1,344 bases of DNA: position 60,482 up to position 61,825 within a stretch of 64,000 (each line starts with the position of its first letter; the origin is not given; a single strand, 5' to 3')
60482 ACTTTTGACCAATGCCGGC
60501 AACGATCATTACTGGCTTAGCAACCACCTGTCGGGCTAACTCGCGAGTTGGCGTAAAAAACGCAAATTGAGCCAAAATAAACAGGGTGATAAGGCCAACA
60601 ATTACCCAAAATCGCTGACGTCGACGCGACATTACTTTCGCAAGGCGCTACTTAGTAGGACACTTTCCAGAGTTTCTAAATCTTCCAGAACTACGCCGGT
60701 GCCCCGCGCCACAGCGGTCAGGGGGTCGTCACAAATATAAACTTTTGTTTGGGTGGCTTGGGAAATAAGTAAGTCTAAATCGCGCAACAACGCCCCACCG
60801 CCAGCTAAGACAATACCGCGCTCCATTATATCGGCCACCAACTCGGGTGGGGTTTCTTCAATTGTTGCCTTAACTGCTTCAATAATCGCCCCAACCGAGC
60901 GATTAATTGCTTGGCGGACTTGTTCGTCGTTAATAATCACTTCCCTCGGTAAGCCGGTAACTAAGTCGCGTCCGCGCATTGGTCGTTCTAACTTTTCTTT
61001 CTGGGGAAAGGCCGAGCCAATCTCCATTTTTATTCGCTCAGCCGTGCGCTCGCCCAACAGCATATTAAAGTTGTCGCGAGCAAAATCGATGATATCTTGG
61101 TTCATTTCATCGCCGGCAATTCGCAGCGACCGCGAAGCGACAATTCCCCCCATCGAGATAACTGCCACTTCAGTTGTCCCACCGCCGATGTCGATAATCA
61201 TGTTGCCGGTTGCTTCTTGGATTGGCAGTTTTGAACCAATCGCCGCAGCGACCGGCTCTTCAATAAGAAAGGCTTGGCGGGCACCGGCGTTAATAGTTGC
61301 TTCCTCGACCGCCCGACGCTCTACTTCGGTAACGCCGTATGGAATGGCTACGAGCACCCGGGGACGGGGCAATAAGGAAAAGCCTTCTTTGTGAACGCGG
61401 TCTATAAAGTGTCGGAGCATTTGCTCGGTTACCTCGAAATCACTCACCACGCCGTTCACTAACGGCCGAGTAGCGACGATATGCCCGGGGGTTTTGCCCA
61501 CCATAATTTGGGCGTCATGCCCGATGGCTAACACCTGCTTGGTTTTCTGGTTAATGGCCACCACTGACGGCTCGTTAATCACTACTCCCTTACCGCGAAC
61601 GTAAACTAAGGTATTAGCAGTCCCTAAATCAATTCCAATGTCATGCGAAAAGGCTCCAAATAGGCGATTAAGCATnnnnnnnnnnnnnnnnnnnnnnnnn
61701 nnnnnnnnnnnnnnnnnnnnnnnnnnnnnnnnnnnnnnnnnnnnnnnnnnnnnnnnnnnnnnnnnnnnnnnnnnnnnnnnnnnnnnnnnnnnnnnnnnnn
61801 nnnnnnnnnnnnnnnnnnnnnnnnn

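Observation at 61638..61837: Leader ORF re-encoding the MreB N-terminal amphipathic helix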

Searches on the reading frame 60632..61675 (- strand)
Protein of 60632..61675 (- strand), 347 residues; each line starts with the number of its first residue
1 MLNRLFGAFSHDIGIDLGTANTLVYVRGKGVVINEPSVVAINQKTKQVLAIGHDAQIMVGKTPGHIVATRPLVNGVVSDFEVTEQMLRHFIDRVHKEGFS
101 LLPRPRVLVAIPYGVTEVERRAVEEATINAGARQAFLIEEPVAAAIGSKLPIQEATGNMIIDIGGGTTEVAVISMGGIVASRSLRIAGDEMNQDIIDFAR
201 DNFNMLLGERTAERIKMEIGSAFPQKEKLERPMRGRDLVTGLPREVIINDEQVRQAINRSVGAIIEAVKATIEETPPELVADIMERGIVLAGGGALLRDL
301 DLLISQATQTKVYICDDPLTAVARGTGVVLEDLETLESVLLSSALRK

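Call 12: find_related_loci(query=window:60632-61675:-, collection=genome_contigs, flank=3000)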
Query window:60632-61675:- (347 aa) in genome_contigs; peptide patterns used: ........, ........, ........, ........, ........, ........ (x = any residue, [..] = any of these).
600 stretches matched a pattern (row limit reached: there are more); 573 encode a relative of the query (tblastn E <= 1e-3); the best 80 are kept; 80 distinct loci.
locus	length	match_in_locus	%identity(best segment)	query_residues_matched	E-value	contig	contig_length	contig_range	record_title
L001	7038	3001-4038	88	1-346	0e+0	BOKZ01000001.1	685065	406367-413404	Patescibacteria group bacterium BroJett034 DNA, sequence1, whole genome shotgun sequence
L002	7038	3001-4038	83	1-346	0e+0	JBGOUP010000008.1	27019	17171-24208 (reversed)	MAG: Patescibacteria group bacterium isolate OBJ_0618_7090110_136 k141_3087011_length_27019_cov_12.9906, whole genome sh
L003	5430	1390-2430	75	1-347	7e-179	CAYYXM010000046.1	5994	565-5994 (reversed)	MAG TPA_asm: uncultured Candidatus Saccharibacteria bacterium isolate binchicken_co387_61 genome assembly, contig: NODE_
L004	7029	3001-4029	75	1-343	5e-175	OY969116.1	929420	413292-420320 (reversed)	MAG: uncultured Candidatus Berkelbacteria bacterium isolate MFD04408.bin.c.6 genome assembly, chromosome: 1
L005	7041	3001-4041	73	1-347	5e-175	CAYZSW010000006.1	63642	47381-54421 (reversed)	MAG TPA_asm: uncultured Candidatus Saccharibacteria bacterium isolate SRP241326_co2_22 genome assembly, contig: NODE_779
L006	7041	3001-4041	73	1-347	5e-173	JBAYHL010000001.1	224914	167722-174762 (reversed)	MAG: Patescibacteria group bacterium isolate SO_2016_GW1_149 scaffold00097_OW334_2016, whole genome shotgun sequence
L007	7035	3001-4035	73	1-345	1e-172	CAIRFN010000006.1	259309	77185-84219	uncultured Candidatus Berkelbacteria bacterium isolate AM-lipid-01-D8_bin-0424 genome assembly, contig: bin-0424:06/13,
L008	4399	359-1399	73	1-347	5e-174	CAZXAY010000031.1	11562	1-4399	MAG TPA_asm: uncultured Candidatus Saccharibacteria bacterium isolate SRP011637_co1_138 genome assembly, contig: NODE_20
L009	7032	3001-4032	74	1-345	8e-172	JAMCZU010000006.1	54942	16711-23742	MAG: Patescibacteria group bacterium isolate FK_Sedi_B_Bin.291 NODE_1444_length_54942_cov_22.6079, whole genome shotgun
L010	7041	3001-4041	72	1-347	8e-171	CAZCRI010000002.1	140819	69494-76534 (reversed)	MAG TPA_asm: uncultured Candidatus Saccharibacteria bacterium isolate binchicken_co269_59 genome assembly, contig: NODE_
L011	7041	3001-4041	71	1-347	2e-170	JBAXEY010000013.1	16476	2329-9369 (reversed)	MAG: bacterium isolate ELA257 MAG257_13, whole genome shotgun sequence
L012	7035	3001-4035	73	1-345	9e-170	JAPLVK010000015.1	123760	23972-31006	MAG: Candidatus Berkelbacteria bacterium isolate LacPavin_0419_WC90_MAG_42_10 LacPavin_0419_WC90_scaffold_52708, whole g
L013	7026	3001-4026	72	1-342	7e-170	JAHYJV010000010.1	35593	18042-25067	MAG: Patescibacteria group bacterium isolate KA31 NODE_664_length_35593_cov_170.785400, whole genome shotgun sequence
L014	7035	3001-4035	71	2-346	6e-170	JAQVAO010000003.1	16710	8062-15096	MAG: Patescibacteria group bacterium isolate STD2_43 NODE_12795_length_16710_cov_3.940964_Sandtown_D2, whole genome shot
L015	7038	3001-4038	71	1-346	6e-170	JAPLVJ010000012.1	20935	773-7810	MAG: Candidatus Berkelbacteria bacterium isolate LacPavin_0920_SED5_MAG_37_11 LacPavin_0920_SED5_scaffold_1862373, whole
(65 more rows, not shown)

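Call 13: find_encoding_contigs(protein=window:60632-61675:-, flank=3000, max_places=10)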
Protein window:60632-61675:- (347 aa): 1 contig read that carries it; 1 place shown.
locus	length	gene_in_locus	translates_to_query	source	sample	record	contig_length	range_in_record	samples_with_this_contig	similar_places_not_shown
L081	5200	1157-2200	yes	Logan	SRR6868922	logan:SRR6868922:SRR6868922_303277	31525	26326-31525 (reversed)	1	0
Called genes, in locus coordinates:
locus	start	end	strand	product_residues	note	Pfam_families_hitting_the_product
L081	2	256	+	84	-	?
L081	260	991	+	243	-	PF13529:Peptidase_C39_2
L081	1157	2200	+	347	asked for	PF06723:MreB_Mbl, PF00022:Actin (weak), PF00012:HSP70 (weak), PF11104:PilM_2 (faint), PF14450:FtsA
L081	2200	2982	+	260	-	PF04085:MreC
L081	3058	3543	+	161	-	-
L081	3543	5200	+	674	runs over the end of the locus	PF03717:PBP_dimer, PF00905:Transpeptidase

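Call 17: find_homologous_proteins(query=window:60632-61675:-, max_evalue=1e-100)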
Query window:60632-61675:- (347 aa): 7694 proteins with E <= 1e-100 among 8000 candidates; the best 120 are listed.
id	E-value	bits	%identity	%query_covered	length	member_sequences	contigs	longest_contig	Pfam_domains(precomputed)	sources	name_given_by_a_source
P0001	4.7e-216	734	100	100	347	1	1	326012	PF00012.27,PF06723.20,PF14450.13,PF00022.26,PF11104.15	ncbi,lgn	-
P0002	6.4e-209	710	97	100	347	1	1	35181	PF00012.27,PF06723.20,PF14450.13,PF00022.26,PF11104.15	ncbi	-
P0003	7.0e-209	710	96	100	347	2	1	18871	PF00012.27,PF06723.20,PF14450.13,PF00022.26,PF11104.15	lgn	-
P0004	5.2e-206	701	95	100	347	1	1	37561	PF00012.27,PF06723.20,PF14450.13,PF00022.26,PF11104.15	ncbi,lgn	ncbi:MAG: rod shape-determining protein [Patescibacteria group bacterium]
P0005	1.1e-202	690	93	100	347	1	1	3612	PF00012.27,PF06723.20,PF14450.13,PF00022.26,PF11104.15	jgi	jgi:rod shape-determining protein MreB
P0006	7.2e-202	687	93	100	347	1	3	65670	PF00012.27,PF06723.20,PF14450.13,PF00022.26,PF11104.15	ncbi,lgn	ncbi:MAG: rod shape-determining protein [Patescibacteria group bacterium]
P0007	8.1e-201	684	91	100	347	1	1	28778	PF00012.27,PF06723.20,PF14450.13,PF00022.26,PF11104.15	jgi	-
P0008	4.8e-196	668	90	100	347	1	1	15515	PF00012.27,PF06723.20,PF14450.13,PF00022.26,PF11104.15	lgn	-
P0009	6.7e-196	668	89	100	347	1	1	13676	PF00012.27,PF06723.20,PF14450.13,PF00022.26,PF11104.15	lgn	-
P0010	7.6e-196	667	88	100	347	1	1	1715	PF00012.27,PF06723.20,PF14450.13,PF00022.26,PF11104.15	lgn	-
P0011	4.7e-195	665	89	100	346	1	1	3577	PF00012.27,PF06723.20,PF14450.13,PF00022.26,PF11104.15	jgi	jgi:rod shape-determining protein MreB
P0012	2.5e-194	663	87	100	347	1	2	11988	PF00012.27,PF06723.20,PF14450.13,PF00022.26,PF11104.15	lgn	-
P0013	7.9e-194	661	89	96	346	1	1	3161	PF00012.27,PF06723.20,PF14450.13,PF00022.26,PF11104.15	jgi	jgi:rod shape-determining protein MreB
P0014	1.3e-193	660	88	100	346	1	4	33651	PF00012.27,PF06723.20,PF14450.13,PF00022.26,PF11104.15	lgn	-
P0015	2.8e-193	659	88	100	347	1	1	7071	PF00012.27,PF06723.20,PF14450.13,PF00022.26,PF11104.15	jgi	-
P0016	1.0e-192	657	88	100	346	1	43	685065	PF00012.27,PF06723.20,PF14450.13,PF00022.26,PF11104.15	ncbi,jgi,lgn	jgi:rod shape-determining protein MreB and related proteins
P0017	1.1e-192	657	87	100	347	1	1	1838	PF00012.27,PF06723.20,PF14450.13,PF00022.26,PF11104.15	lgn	-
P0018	1.4e-192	657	87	100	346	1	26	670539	PF00012.27,PF06723.20,PF14450.13,PF00022.26,PF11104.15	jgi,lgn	jgi:rod shape-determining protein MreB and related proteins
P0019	2.6e-192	656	87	100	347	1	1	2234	PF00012.27,PF06723.20,PF14450.13,PF00022.26,PF11104.15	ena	-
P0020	3.7e-192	655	88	100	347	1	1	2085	PF00012.27,PF06723.20,PF14450.13,PF00022.26,PF11104.15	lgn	-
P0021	5.6e-192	655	91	97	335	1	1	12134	PF00012.27,PF06723.20,PF14450.13,PF00022.26,PF11104.15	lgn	-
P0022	5.6e-192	655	87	100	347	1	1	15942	PF00012.27,PF06723.20,PF14450.13,PF00022.26,PF11104.15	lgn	-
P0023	6.1e-192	655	88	100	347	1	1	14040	PF00012.27,PF06723.20,PF14450.13,PF00022.26,PF11104.15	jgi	jgi:rod shape-determining protein MreB and related proteins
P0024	6.6e-192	655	86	100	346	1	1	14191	PF00012.27,PF06723.20,PF14450.13,PF00022.26,PF11104.15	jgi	jgi:rod shape-determining protein MreB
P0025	8.5e-192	654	87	100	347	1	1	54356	PF00012.27,PF06723.20,PF14450.13,PF00022.26,PF11104.15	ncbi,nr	ncbi:rod shape-determining protein [Candidatus Berkelbacteria bacterium]|nr:rod shape-determining pr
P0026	1.1e-191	654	88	100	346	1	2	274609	PF00012.27,PF06723.20,PF14450.13,PF00022.26,PF11104.15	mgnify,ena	mgnify:FL=1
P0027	3.6e-191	652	87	100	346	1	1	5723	PF00012.27,PF06723.20,PF14450.13,PF00022.26,PF11104.15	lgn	-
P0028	5.2e-191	652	87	100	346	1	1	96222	PF00012.27,PF06723.20,PF14450.13,PF00022.26,PF11104.15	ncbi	-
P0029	6.1e-191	651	86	100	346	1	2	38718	PF00012.27,PF06723.20,PF14450.13,PF00022.26,PF11104.15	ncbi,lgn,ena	-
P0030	7.4e-191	651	86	100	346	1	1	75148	PF00012.27,PF06723.20,PF14450.13,PF00022.26,PF11104.15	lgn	-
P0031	8.0e-191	651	88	100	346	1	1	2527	PF00012.27,PF06723.20,PF14450.13,PF00022.26,PF11104.15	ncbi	-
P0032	8.4e-191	651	87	100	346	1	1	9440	PF00012.27,PF06723.20,PF14450.13,PF00022.26,PF11104.15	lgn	-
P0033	8.6e-191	651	86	100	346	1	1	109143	PF00012.27,PF06723.20,PF14450.13,PF00022.26,PF11104.15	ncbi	-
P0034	9.6e-191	651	87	100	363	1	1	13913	PF00012.27,PF06723.20,PF14450.13,PF00022.26,PF11104.15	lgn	-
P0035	1.0e-190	651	86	100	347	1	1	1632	PF00012.27,PF06723.20,PF14450.13,PF00022.26,PF11104.15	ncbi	-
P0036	1.3e-190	650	87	100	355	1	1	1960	PF00012.27,PF06723.20,PF14450.13,PF00022.26,PF11104.15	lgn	-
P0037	1.5e-190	650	87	100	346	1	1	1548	PF00012.27,PF06723.20,PF14450.13,PF00022.26,PF11104.15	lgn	-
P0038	1.6e-190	650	86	100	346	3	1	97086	PF00012.27,PF06723.20,PF14450.13,PF00022.26,PF11104.15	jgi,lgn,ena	-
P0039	1.8e-190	650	86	100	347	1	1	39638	PF00012.27,PF06723.20,PF14450.13,PF00022.26,PF11104.15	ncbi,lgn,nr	ncbi:MAG TPA: rod shape-determining protein [Candidatus Saccharimonadales bacterium]|nr:rod shape-de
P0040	2.3e-190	649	87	100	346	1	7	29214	PF00012.27,PF06723.20,PF14450.13,PF00022.26,PF11104.15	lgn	-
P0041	2.4e-190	649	86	100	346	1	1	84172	PF00012.27,PF06723.20,PF14450.13,PF00022.26,PF11104.15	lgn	-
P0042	2.5e-190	649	87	100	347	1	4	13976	PF00012.27,PF06723.20,PF14450.13,PF00022.26,PF11104.15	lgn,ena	-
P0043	3.3e-190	649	87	100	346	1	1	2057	PF00012.27,PF06723.20,PF14450.13,PF00022.26,PF11104.15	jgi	-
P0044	4.2e-190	649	87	100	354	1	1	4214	PF00012.27,PF06723.20,PF14450.13,PF00022.26,PF11104.15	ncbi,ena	-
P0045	5.6e-190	648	87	100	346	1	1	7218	PF00012.27,PF06723.20,PF14450.13,PF00022.26,PF11104.15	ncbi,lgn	-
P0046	1.1e-189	647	85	100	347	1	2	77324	PF00012.27,PF06723.20,PF14450.13,PF00022.26,PF11104.15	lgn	-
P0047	1.2e-189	647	86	100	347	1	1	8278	PF00012.27,PF06723.20,PF14450.13,PF00022.26,PF11104.15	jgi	-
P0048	1.9e-189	646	85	100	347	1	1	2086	PF00012.27,PF06723.20,PF14450.13,PF00022.26,PF11104.15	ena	-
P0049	3.4e-189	646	87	100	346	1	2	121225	PF00012.27,PF06723.20,PF14450.13,PF00022.26,PF11104.15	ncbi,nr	ncbi:MAG TPA: rod shape-determining protein [Candidatus Saccharimonadales bacterium]|nr:rod shape-de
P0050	4.5e-189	645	85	100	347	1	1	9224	PF00012.27,PF06723.20,PF14450.13,PF00022.26,PF11104.15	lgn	-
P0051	5.7e-189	645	84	100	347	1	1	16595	PF00012.27,PF06723.20,PF14450.13,PF00022.26,PF11104.15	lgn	-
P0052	7.1e-189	645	85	100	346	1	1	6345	PF00012.27,PF06723.20,PF14450.13,PF00022.26,PF11104.15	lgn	-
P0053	7.4e-189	645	86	100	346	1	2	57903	PF00012.27,PF06723.20,PF14450.13,PF00022.26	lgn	-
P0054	9.0e-189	644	86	100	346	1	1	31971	PF00012.27,PF06723.20,PF14450.13,PF00022.26,PF11104.15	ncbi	-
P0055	1.3e-188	644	85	100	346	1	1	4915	PF00012.27,PF06723.20,PF14450.13,PF00022.26,PF11104.15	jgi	-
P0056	1.7e-188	643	86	100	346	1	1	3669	PF00012.27,PF06723.20,PF14450.13,PF00022.26,PF11104.15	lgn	-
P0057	2.0e-188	643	86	100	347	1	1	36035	PF00012.27,PF25216.1,PF06723.20,PF14450.13,PF00022.26,PF11104.15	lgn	-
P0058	2.4e-188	643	85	100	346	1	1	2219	PF00012.27,PF06723.20,PF14450.13,PF00022.26,PF11104.15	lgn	-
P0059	4.4e-188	642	85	100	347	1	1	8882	PF00012.27,PF06723.20,PF14450.13,PF00022.26,PF11104.15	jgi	-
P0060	6.0e-188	642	85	100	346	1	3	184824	PF00012.27,PF06723.20,PF14450.13,PF00022.26,PF11104.15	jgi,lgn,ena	-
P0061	6.3e-188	641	85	100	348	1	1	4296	PF00012.27,PF06723.20,PF14450.13,PF00022.26,PF11104.15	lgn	-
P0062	9.0e-188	641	85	97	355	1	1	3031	PF00012.27,PF06723.20,PF14450.13,PF00022.26,PF11104.15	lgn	-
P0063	1.1e-187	641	86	100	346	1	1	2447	PF00012.27,PF06723.20,PF14450.13,PF00022.26,PF11104.15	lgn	-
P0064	2.6e-187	639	85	100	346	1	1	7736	PF00012.27,PF25216.1,PF06723.20,PF14450.13,PF00022.26,PF11104.15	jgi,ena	-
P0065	3.1e-187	639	84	100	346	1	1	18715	PF00012.27,PF06723.20,PF14450.13,PF00022.26,PF11104.15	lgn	-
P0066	5.3e-187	638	86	100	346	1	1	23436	PF00012.27,PF25216.1,PF06723.20,PF14450.13,PF00022.26,PF11104.15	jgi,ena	-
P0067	7.3e-187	638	86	100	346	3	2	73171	PF00012.27,PF25216.1,PF06723.20,PF14450.13,PF00022.26,PF11104.15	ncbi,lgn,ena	ncbi:MAG: rod shape-determining protein [Patescibacteria group bacterium]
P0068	2.0e-186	637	84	97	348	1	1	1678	PF00012.27,PF06723.20,PF14450.13,PF00022.26,PF11104.15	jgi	jgi:rod shape-determining protein MreB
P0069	2.4e-186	636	84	100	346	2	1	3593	PF00012.27,PF06723.20,PF14450.13,PF00022.26,PF11104.15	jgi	-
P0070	4.4e-186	635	86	97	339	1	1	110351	PF00012.27,PF06723.20,PF14450.13,PF00022.26,PF11104.15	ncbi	-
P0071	4.8e-186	635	84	100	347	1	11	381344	PF00012.27,PF06723.20,PF14450.13,PF00022.26,PF11104.15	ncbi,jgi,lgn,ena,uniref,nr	ncbi:rod shape-determining protein [Candidatus Berkelbacteria bacterium RIFCSPLOWO2_01_FULL_50_28]|u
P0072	5.9e-186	635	85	100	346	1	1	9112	PF00012.27,PF06723.20,PF14450.13,PF00022.26,PF11104.15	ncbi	-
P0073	5.9e-186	635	84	100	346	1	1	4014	PF00012.27,PF25216.1,PF06723.20,PF14450.13,PF00022.26,PF11104.15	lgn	-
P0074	7.5e-186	635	84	100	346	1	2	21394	PF00012.27,PF06723.20,PF14450.13,PF00022.26,PF11104.15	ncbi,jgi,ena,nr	ncbi:MAG: rod shape-determining protein [Candidatus Berkelbacteria bacterium]|nr:rod shape-determini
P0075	1.7e-185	633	84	100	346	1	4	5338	PF00012.27,PF06723.20,PF14450.13,PF00022.26,PF11104.15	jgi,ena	-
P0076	1.9e-185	633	84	100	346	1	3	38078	PF00012.27,PF06723.20,PF14450.13,PF00022.26,PF11104.15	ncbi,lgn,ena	ncbi:MAG: rod shape-determining protein [Patescibacteria group bacterium]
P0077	3.3e-185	633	85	100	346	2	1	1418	PF00012.27,PF06723.20,PF14450.13,PF00022.26,PF11104.15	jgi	-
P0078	4.2e-185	632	83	100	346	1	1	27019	PF00012.27,PF06723.20,PF14450.13,PF00022.26,PF11104.15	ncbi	-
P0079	7.9e-185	631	84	100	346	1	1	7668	PF00012.27,PF06723.20,PF14450.13,PF00022.26,PF11104.15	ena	-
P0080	1.1e-184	631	83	100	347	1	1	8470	PF00012.27,PF06723.20,PF14450.13,PF00022.26,PF11104.15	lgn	-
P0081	1.1e-184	631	84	100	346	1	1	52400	PF00012.27,PF06723.20,PF14450.13,PF00022.26,PF11104.15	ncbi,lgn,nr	ncbi:MAG: rod shape-determining protein [Candidatus Berkelbacteria bacterium]|nr:rod shape-determini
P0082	3.5e-184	629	84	100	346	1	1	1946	PF00012.27,PF06723.20,PF14450.13,PF00022.26,PF11104.15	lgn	-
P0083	3.7e-184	629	84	100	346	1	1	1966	PF00012.27,PF06723.20,PF14450.13,PF00022.26,PF11104.15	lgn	-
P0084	4.7e-184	629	83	100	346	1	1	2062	PF00012.27,PF06723.20,PF14450.13,PF00022.26,PF11104.15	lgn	-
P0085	1.2e-183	627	84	100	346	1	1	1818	PF00012.27,PF06723.20,PF14450.13,PF00022.26,PF11104.15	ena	-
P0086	1.4e-183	627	84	100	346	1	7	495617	PF00012.27,PF06723.20,PF14450.13,PF00022.26,PF11104.15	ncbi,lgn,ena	ncbi:MAG: rod shape-determining protein [Patescibacteria group bacterium]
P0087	1.8e-183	627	84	100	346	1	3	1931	PF00012.27,PF06723.20,PF14450.13,PF00022.26,PF11104.15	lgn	-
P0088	2.6e-183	626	84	100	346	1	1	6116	PF00012.27,PF06723.20,PF14450.13,PF00022.26,PF11104.15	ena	-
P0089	2.9e-183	626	84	100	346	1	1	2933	PF00012.27,PF06723.20,PF14450.13,PF00022.26,PF11104.15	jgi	jgi:rod shape-determining protein MreB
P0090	1.2e-182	624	82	100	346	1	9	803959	PF00012.27,PF06723.20,PF14450.13,PF00022.26,PF11104.15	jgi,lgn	-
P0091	1.7e-182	624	82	100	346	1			PF00012.27,PF06723.20,PF14450.13,PF00022.26,PF11104.15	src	-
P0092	2.1e-182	623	82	100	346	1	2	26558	PF00012.27,PF25216.1,PF06723.20,PF14450.13,PF00022.26,PF11104.15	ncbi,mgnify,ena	mgnify:FL=1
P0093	2.2e-182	623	83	100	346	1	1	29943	PF00012.27,PF06723.20,PF14450.13,PF00022.26,PF11104.15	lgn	-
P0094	2.7e-182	623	83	100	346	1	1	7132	PF00012.27,PF06723.20,PF14450.13,PF00022.26,PF11104.15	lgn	-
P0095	4.1e-182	622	83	100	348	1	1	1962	PF00012.27,PF06723.20,PF14450.13,PF00022.26,PF11104.15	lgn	-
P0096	1.8e-181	620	83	100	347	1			PF00012.27,PF06723.20,PF14450.13,PF00022.26,PF11104.15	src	-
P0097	6.2e-181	619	82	100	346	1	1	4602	PF00012.27,PF06723.20,PF14450.13,PF00022.26,PF11104.15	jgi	-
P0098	6.8e-181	618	83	100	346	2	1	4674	PF00012.27,PF06723.20,PF14450.13,PF00022.26,PF11104.15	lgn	-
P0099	7.2e-181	618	82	100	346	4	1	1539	PF00012.27,PF06723.20,PF14450.13,PF00022.26,PF11104.15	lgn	-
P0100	3.0e-180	616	82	100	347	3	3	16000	PF00012.27,PF06723.20,PF14450.13,PF00022.26,PF11104.15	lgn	-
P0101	4.1e-180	616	82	100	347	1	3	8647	PF00012.27,PF06723.20,PF14450.13,PF00022.26,PF11104.15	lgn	-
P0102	4.8e-180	616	81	100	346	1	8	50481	PF00012.27,PF06723.20,PF14450.13,PF00022.26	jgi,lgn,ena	-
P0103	1.1e-179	614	83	97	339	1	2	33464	PF00012.27,PF06723.20,PF14450.13,PF00022.26,PF11104.15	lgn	-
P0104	1.0e-178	611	81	100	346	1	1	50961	PF00012.27,PF06723.20,PF14450.13,PF00022.26,PF11104.15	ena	-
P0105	3.4e-177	606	80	100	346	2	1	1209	PF00012.27,PF06723.20,PF14450.13,PF00022.26,PF11104.15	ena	-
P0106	4.4e-176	603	79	100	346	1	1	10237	PF00012.27,PF06723.20,PF14450.13,PF00022.26,PF11104.15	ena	-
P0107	4.3e-175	599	-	-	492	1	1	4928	PF00012.27,PF25216.1,PF06723.20,PF14450.13,PF21522.4,PF00022.26,PF11104.15,PF06277.18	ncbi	-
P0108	2.0e-173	594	89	87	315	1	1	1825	PF00012.27,PF06723.20,PF14450.13,PF00022.26,PF11104.15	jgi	jgi:rod shape-determining protein MreB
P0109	1.1e-171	588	76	100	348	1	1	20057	PF00012.27,PF06723.20,PF14450.13,PF00022.26,PF11104.15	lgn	-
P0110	3.5e-170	583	78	98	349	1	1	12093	PF00012.27,PF06723.20,PF14450.13,PF00022.26,PF11104.15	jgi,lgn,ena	-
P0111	4.5e-170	583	78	100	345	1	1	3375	PF00012.27,PF06723.20,PF14450.13,PF00022.26,PF11104.15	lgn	-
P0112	5.7e-170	582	77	99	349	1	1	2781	PF00012.27,PF06723.20,PF14450.13,PF00022.26,PF11104.15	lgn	-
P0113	1.1e-169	582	75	100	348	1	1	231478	PF00012.27,PF06723.20,PF14450.13,PF00022.26,PF11104.15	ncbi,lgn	-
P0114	1.3e-169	581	76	99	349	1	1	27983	PF00012.27,PF06723.20,PF14450.13,PF00022.26,PF11104.15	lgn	-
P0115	2.1e-169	581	74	100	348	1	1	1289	PF00012.27,PF06723.20,PF14450.13,PF00022.26,PF11104.15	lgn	-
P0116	5.0e-169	579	76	99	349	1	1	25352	PF00012.27,PF25216.1,PF06723.20,PF14450.13,PF00022.26,PF11104.15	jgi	jgi:rod shape-determining protein MreB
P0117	8.1e-169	579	75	99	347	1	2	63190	PF00012.27,PF06723.20,PF14450.13,PF00022.26,PF11104.15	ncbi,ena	-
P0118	9.5e-169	578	76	99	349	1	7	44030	PF00012.27,PF06723.20,PF14450.13,PF00022.26,PF11104.15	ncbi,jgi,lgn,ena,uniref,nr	ncbi:MAG: Cell shape determining protein, MreB/Mrl family [Berkelbacteria bacterium GW2011_GWB1_38_5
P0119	5.3e-168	576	75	100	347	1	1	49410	PF00012.27,PF06723.20,PF14450.13,PF00022.26,PF11104.15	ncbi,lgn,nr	ncbi:MAG: rod shape-determining protein [bacterium]|nr:rod shape-determining protein [bacterium]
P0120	5.3e-168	576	76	99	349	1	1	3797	PF00012.27,PF06723.20,PF14450.13,PF00022.26,PF11104.15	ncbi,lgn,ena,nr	ncbi:MAG: rod shape-determining protein MreB, rod shape-determining protein MreB-related protein [Ca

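Call 19: find_encoding_contigs(protein=P0002, flank=2000, max_places=3)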
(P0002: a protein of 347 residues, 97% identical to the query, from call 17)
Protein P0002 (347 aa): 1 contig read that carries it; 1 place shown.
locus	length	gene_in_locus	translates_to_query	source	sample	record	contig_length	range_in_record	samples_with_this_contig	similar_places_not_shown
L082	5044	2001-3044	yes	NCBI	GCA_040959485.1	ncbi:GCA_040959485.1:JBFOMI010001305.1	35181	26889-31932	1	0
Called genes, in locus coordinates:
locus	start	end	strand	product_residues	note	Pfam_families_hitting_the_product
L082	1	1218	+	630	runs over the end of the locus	PF17964:Big_10 (faint), PF13205:Big_5, PF13529:Peptidase_C39_2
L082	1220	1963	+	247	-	PF13529:Peptidase_C39_2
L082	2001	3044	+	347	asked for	PF06723:MreB_Mbl, PF00022:Actin (weak), PF00012:HSP70, PF11104:PilM_2 (faint), PF14450:FtsA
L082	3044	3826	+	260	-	PF04085:MreC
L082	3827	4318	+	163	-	-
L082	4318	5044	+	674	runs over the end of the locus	PF03717:PBP_dimer, PF00905:Transpeptidase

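Call 20: find_encoding_contigs(protein=P0003, flank=2000, max_places=3)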
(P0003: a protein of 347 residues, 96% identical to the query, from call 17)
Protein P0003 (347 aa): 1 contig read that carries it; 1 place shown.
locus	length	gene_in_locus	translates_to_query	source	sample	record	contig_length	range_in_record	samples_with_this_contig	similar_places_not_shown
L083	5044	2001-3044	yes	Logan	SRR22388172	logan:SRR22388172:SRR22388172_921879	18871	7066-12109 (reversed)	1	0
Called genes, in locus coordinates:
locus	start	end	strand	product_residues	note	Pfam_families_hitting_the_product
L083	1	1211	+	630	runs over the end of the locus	PF17964:Big_10 (faint), PF13205:Big_5, PF13529:Peptidase_C39_2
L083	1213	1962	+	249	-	PF13529:Peptidase_C39_2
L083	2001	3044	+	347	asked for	PF06723:MreB_Mbl, PF00022:Actin (weak), PF00012:HSP70, PF11104:PilM_2 (faint), PF14450:FtsA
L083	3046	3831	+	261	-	PF04085:MreC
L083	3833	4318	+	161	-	-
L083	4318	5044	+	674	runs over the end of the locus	PF03717:PBP_dimer, PF00905:Transpeptidase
